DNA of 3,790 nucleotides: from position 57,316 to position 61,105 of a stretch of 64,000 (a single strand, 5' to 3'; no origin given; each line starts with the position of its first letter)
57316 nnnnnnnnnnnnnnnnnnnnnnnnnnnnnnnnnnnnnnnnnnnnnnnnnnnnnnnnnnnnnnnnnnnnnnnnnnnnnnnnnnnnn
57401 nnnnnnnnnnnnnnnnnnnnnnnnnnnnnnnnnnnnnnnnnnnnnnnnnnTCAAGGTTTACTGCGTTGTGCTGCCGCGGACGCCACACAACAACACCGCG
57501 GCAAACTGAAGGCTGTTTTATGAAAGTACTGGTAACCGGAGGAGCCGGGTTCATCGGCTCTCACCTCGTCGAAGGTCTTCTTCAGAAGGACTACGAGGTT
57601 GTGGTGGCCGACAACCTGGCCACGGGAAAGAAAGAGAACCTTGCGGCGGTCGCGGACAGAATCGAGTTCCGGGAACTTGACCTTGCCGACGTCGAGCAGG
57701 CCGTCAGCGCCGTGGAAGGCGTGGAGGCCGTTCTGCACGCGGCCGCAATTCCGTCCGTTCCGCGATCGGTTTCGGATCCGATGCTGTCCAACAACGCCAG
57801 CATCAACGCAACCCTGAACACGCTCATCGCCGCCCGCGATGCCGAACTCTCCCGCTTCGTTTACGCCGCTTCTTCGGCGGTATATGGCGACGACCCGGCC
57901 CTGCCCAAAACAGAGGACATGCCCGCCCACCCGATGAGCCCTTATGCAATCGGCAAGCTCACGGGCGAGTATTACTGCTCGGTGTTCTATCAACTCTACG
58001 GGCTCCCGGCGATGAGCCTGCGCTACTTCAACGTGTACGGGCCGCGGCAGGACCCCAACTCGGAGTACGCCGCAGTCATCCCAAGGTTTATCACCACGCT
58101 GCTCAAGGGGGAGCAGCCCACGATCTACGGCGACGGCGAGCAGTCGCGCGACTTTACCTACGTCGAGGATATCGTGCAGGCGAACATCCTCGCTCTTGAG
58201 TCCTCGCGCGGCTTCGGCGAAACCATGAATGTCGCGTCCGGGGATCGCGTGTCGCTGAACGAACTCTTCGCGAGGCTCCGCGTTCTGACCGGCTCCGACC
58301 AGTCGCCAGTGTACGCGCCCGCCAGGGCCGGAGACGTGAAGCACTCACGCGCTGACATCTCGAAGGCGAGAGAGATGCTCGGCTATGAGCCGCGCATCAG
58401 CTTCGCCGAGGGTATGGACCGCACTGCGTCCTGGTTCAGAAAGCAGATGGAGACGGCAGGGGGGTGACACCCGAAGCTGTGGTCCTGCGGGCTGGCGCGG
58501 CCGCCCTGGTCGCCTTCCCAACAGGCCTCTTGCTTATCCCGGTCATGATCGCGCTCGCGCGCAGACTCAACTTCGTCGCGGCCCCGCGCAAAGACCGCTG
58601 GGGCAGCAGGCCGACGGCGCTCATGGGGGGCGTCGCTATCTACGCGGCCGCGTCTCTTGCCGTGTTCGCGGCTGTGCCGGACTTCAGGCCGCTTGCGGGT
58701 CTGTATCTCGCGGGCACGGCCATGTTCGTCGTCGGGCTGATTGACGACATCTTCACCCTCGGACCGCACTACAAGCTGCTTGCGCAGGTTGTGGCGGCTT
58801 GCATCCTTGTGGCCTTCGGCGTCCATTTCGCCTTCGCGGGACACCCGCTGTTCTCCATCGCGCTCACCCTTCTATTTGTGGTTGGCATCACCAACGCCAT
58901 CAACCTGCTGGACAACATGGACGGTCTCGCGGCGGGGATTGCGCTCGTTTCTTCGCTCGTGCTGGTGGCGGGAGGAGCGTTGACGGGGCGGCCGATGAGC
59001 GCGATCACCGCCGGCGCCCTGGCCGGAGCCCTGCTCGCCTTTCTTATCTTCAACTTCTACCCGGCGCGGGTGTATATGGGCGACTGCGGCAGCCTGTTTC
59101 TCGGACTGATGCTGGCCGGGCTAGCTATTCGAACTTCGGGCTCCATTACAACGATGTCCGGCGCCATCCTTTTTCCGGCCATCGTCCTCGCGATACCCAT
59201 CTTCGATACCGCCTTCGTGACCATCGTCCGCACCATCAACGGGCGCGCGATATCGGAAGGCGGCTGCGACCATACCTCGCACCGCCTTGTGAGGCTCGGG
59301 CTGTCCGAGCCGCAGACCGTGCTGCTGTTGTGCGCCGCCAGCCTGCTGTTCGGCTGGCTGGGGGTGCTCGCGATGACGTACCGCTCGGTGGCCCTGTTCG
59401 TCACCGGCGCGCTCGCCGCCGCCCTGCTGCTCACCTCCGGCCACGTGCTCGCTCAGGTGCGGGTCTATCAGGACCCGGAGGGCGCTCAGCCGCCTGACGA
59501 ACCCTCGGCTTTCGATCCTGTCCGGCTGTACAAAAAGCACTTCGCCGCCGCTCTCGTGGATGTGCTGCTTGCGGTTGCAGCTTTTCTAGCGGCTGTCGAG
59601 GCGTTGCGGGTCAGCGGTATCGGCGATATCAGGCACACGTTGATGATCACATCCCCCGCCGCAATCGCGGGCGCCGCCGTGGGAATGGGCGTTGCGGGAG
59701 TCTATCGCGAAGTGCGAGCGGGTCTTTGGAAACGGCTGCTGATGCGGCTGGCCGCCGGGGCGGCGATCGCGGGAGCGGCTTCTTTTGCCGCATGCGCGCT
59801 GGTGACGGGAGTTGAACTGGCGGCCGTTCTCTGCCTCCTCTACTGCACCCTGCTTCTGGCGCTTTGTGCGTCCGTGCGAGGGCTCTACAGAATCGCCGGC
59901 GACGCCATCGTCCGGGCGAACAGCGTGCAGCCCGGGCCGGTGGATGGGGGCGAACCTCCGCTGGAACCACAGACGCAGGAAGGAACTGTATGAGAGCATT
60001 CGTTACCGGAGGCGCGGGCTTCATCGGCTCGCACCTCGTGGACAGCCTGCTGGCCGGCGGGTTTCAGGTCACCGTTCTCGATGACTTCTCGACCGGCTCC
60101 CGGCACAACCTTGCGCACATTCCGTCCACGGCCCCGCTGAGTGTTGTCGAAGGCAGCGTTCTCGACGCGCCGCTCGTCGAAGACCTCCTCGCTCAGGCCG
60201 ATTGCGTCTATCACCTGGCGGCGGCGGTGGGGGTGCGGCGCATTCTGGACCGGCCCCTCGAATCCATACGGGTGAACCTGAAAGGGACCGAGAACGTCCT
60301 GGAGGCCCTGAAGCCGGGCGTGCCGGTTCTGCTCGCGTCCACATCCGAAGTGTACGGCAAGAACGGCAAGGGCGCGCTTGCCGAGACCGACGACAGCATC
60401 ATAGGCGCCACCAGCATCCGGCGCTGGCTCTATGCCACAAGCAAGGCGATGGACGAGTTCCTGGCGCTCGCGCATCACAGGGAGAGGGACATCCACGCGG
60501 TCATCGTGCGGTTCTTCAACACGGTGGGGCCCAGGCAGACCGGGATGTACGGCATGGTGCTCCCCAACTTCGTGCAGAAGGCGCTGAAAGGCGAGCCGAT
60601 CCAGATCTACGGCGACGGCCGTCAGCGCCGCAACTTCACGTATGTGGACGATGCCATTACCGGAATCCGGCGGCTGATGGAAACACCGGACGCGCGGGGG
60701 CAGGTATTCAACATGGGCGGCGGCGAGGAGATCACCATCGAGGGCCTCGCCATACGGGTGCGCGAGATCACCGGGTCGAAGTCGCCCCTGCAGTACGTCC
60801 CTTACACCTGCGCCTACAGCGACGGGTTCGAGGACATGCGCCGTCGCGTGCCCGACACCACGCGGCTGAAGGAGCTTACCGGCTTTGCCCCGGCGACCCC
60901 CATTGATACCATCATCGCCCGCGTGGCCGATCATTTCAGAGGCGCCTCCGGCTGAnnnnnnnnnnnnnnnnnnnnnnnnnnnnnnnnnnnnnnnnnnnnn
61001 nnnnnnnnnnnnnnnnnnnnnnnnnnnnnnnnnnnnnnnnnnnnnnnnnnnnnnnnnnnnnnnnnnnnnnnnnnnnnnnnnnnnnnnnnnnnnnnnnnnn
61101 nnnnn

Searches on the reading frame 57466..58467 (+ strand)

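Call 7: search_protein_families(library=pfam, proteins=[window:57466-58467:+], max_evalue=0.001)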
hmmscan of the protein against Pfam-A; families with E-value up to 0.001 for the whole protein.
window:57466-58467:+ (333 aa): 10 families
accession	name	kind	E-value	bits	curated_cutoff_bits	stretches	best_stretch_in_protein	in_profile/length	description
PF01370.27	Epimerase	-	5.8e-64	216.2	20.9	1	21-257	1-240/240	NAD dependent epimerase/dehydratase family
PF16363.11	GDP_Man_Dehyd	-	1.9e-61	208.8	27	1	22-319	1-331/332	GDP-mannose 4,6 dehydratase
PF01073.25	3Beta_HSD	-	2.6e-21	76.3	22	1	22-245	1-230/280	3-beta hydroxysteroid dehydrogenase/isomerase family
PF13460.12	NAD_binding_10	-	7.6e-11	42.7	27.2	1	25-162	1-122/184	NAD(P)H-binding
PF02719.21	Polysacc_synt_2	-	1.2e-10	41.6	20.2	1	21-278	1-250/293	Polysaccharide biosynthesis protein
PF04321.23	RmlD_sub_bind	-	3.8e-10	39.8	27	1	19-171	1-136/287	RmlD substrate binding domain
PF07993.18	NAD_binding_4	-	4e-07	29.9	20.1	0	23-74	1-52/258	Male sterility protein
PF00106.31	adh_short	-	1.3e-05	25.2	26.6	1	21-89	3-74/195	short chain dehydrogenase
PF03435.24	Sacchrp_dh_NADP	-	2.1e-05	25.3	25.1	1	26-94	5-77/129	Saccharopine dehydrogenase NADP binding domain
PF05368.20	NmrA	-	0.00018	21.7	27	1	20-134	4-105/298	NmrA-like family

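Call 27: search_protein_families(library=ncbifam, proteins=[window:57466-58467:+], max_evalue=1e-10)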
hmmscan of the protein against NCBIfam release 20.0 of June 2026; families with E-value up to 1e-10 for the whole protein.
window:57466-58467:+ (333 aa): 20 families
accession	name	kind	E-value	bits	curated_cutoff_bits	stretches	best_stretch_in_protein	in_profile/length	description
NF011728.1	PRK15181.1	equivalog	1.2e-80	271.2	760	1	20-327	17-340/348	Vi polysaccharide biosynthesis UDP-N-acetylglucosaminuronic acid C-4 epimerase TviC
TIGR01179.1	galE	equivalog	1.5e-51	175.2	262.3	1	20-326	1-327/332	UDP-glucose 4-epimerase GalE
TIGR04180.1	EDH_00030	hypoth_equivalog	1.3e-50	172.2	475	1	21-311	1-296/297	NAD-dependent 4,6-dehydratase LegB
TIGR01181.1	dTDP_gluc_dehyt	equivalog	1.8e-49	168.6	365.1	1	20-327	1-314/321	dTDP-glucose 4,6-dehydratase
TIGR02197.1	heptose_epim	equivalog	7.4e-41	140.3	274.6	1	21-324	1-313/316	ADP-glyceromanno-heptose 6-epimerase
NF007956.0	PRK10675.1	subfamily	4.4e-31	108.2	394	1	19-326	1-331/338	UDP-glucose 4-epimerase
NF007582.0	PRK10217.1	equivalog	1.6e-28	99.8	698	1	20-324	3-331/355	dTDP-glucose 4,6-dehydratase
NF007490.0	PRK10084.1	subfamily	1.7e-28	99.6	649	1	19-327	1-337/361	dTDP-glucose 4,6-dehydratase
NF008360.0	PRK11150.1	equivalog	9.8e-26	90.7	452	1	21-268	2-247/310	ADP-glyceromanno-heptose 6-epimerase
NF042422.1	oxyalk_red_OleD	equivalog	8.7e-23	81.2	580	1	19-271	1-246/329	2-alkyl-3-oxoalkanoate reductase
NF047922.1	GDPFucSynFcl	equivalog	6e-22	78.5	500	1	20-329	4-306/308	GDP-L-fucose synthase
TIGR03466.1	HpnA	hypoth_equivalog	7.9e-22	77.6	367.65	1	19-280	1-251/327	hopanoid-associated sugar epimerase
TIGR01472.1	gmd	equivalog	8.5e-19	67.9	415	1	21-267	3-260/342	GDP-mannose 4,6-dehydratase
NF043036.1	ErythonDh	equivalog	5.5e-17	61.9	325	1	19-174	1-163/321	D-erythronate dehydrogenase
NF008872.0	PRK11908.1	equivalog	6.5e-17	61.6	294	1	19-268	2-264/349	bifunctional UDP-4-keto-pentose/UDP-xylose synthase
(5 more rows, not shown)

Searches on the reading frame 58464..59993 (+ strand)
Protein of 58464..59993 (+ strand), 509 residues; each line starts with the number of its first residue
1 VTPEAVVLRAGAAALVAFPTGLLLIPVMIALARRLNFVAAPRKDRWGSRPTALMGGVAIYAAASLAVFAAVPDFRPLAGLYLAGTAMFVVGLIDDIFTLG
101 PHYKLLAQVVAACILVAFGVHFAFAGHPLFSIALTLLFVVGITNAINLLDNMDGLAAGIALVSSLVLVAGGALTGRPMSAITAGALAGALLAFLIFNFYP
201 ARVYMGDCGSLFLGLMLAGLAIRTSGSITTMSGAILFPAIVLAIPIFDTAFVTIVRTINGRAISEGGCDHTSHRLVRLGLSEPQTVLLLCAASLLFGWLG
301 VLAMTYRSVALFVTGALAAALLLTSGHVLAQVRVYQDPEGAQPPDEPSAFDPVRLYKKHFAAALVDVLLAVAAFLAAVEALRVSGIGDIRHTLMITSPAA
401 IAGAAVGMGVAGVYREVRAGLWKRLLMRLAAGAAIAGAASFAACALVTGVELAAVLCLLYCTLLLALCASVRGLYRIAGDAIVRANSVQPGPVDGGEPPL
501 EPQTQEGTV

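Call 7: search_protein_families(library=pfam, proteins=[window:58464-59993:+], max_evalue=0.001)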
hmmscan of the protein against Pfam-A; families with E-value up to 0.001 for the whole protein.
window:58464-59993:+ (509 aa): 1 family
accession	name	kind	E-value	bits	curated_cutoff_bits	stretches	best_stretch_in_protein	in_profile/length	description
PF00953.26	Glycos_transf_4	-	6.4e-34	117.7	27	1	79-224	3-159/160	Glycosyl transferase family 4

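Call 27: search_protein_families(library=ncbifam, proteins=[window:58464-59993:+], max_evalue=1e-10)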
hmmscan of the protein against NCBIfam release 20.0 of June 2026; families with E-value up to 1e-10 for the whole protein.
window:58464-59993:+ (509 aa): 3 families
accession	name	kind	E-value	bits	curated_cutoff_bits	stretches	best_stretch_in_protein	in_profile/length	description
TIGR02380.1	ECA_wecA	exception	2.2e-24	86.2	326.05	1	16-306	6-311/346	UDP-N-acetylglucosamine--undecaprenyl-phosphate N-acetylglucosaminephosphotransferase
NF053644.1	MraY_archaea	equivalog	9.2e-22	77.8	450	1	103-298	152-337/340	pseudomurein biosynthesis MraY family phospho-N-acetylmuramoyl-pentapeptide-transferase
TIGR00445.1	mraY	equivalog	3.4e-13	49.8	192.05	1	126-233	132-256/321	phospho-N-acetylmuramoyl-pentapeptide-transferase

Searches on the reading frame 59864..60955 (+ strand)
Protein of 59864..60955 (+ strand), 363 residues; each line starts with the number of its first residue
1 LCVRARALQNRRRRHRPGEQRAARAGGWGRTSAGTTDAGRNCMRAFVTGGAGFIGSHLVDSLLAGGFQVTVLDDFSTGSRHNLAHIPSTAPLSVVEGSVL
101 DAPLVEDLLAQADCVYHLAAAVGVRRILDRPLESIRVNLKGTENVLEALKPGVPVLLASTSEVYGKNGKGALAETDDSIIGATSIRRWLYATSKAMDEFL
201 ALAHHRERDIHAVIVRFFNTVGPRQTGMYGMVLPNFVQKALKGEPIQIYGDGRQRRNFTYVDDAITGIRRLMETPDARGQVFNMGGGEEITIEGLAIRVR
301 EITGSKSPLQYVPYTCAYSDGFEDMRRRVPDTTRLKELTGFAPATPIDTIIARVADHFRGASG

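Call 7: search_protein_families(library=pfam, proteins=[window:59864-60955:+], max_evalue=0.001)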
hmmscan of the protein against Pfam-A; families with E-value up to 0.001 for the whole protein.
window:59864-60955:+ (363 aa): 7 families
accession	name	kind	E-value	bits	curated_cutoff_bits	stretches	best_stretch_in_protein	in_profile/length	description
PF01370.27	Epimerase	-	1.2e-52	179.2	20.9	1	46-285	2-240/240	NAD dependent epimerase/dehydratase family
PF16363.11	GDP_Man_Dehyd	-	3e-48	165.4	27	1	46-353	1-331/332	GDP-mannose 4,6 dehydratase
PF01073.25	3Beta_HSD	-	4.8e-19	68.9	22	1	47-263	2-220/280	3-beta hydroxysteroid dehydrogenase/isomerase family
PF02719.21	Polysacc_synt_2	-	7.3e-14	52.1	20.2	2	46-148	2-114/293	Polysaccharide biosynthesis protein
PF07993.18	NAD_binding_4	-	5.8e-12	45.7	20.1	1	100-230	77-217/258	Male sterility protein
PF04321.23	RmlD_sub_bind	-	1.3e-07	31.4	27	1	43-307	1-235/287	RmlD substrate binding domain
PF13460.12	NAD_binding_10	-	5e-07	30.2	27.2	1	49-216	1-142/184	NAD(P)H-binding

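Call 27: search_protein_families(library=ncbifam, proteins=[window:59864-60955:+], max_evalue=1e-10)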
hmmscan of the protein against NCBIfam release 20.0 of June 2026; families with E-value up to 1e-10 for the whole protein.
window:59864-60955:+ (363 aa): 15 families
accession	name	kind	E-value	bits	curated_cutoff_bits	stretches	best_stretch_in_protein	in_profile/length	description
TIGR01181.1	dTDP_gluc_dehyt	equivalog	6.7e-41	140.4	365.1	1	45-313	2-272/321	dTDP-glucose 4,6-dehydratase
TIGR04180.1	EDH_00030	hypoth_equivalog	3.1e-40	138.1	475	1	46-344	2-295/297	NAD-dependent 4,6-dehydratase LegB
TIGR01179.1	galE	equivalog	2.7e-30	105.3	262.3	1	46-351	3-318/332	UDP-glucose 4-epimerase GalE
NF008872.0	PRK11908.1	equivalog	8.9e-30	103.9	294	1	44-360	3-337/349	bifunctional UDP-4-keto-pentose/UDP-xylose synthase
NF011728.1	PRK15181.1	equivalog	5e-24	84.9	760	1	43-301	16-280/348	Vi polysaccharide biosynthesis UDP-N-acetylglucosaminuronic acid C-4 epimerase TviC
TIGR02197.1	heptose_epim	equivalog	1.1e-23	84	274.6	1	47-314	3-271/316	ADP-glyceromanno-heptose 6-epimerase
NF005998.1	PRK08125.1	equivalog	2.4e-23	82.4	777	1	38-358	311-649/649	bifunctional UDP-4-amino-4-deoxy-L-arabinose formyltransferase/UDP-glucuronic acid oxidase ArnA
TIGR03466.1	HpnA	hypoth_equivalog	1.4e-21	76.7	367.65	1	43-323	1-266/327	hopanoid-associated sugar epimerase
NF007582.0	PRK10217.1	equivalog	6.3e-21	74.9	698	1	44-289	3-256/355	dTDP-glucose 4,6-dehydratase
NF007490.0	PRK10084.1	subfamily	4.3e-18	65.4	649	1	43-291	1-265/361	dTDP-glucose 4,6-dehydratase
NF007956.0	PRK10675.1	subfamily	6.1e-17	61.8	394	1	43-230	1-190/338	UDP-glucose 4-epimerase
NF042422.1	oxyalk_red_OleD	equivalog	8.9e-17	61.4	580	1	43-321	1-268/329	2-alkyl-3-oxoalkanoate reductase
NF042423.1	oxyalk_red_Shew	equivalog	1.6e-13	50.5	580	1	41-321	7-275/331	2-alkyl-3-oxoalkanoate reductase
NF043036.1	ErythonDh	equivalog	2e-12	47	325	1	43-216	1-175/321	D-erythronate dehydrogenase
NF047922.1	GDPFucSynFcl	equivalog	1.6e-11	44.3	500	0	111-356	53-299/308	GDP-L-fucose synthase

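Call 79: search_solved_structures(query=window:59864-60955:+, max_evalue=1e-20)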
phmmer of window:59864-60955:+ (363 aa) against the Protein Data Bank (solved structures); distinct sequences matched with E-value up to 1e-20: 39.
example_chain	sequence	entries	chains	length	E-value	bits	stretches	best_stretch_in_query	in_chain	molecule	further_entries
4lk3_A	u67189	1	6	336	4.2e-49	170.5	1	43-359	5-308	UDP-glucuronic acid decarboxylase 1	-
2b69_A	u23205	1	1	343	1.6e-48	168.6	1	42-359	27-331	UDP-glucuronate decarboxylase 1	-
4gll_A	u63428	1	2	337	1.9e-48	168.3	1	43-359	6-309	UDP-glucuronic acid decarboxylase 1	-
4m55_A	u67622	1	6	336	2.9e-48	167.8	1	43-359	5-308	UDP-glucuronic acid decarboxylase 1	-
6wjb_A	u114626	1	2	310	3.5e-43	151.1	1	43-338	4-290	NAD-dependent epimerase/dehydratase family protein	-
6wj9_A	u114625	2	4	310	1.4e-42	149.1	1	43-338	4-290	NAD-dependent epimerase/dehydratase family protein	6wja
8vr2_A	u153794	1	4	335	3e-42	148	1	44-357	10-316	NAD-dependent epimerase/dehydratase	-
4zrm_A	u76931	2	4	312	4.2e-34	121.2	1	43-359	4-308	UDP-glucose 4-epimerase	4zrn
8shh_A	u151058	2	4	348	4.8e-33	117.7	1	41-353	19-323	dTDP-glucose 4,6-dehydratase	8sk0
6dnt_A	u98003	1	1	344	1.1e-32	116.6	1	45-312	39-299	NAD-dependent epimerase/dehydratase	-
8rdg_A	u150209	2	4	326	2.6e-31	112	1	43-301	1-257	SDR family NAD(P)-dependent oxidoreductase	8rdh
6kv9_A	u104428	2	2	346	4.7e-31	111.2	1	42-348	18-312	MoeE5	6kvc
8rdi_A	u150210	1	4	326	7.6e-31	110.5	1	43-301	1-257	SDR family NAD(P)-dependent oxidoreductase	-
1r66_A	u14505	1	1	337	8e-31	110.4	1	43-295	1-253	TDP-glucose-4,6-dehydratase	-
6zl6_A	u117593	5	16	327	8.4e-31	110.3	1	43-309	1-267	Epimerase domain-containing protein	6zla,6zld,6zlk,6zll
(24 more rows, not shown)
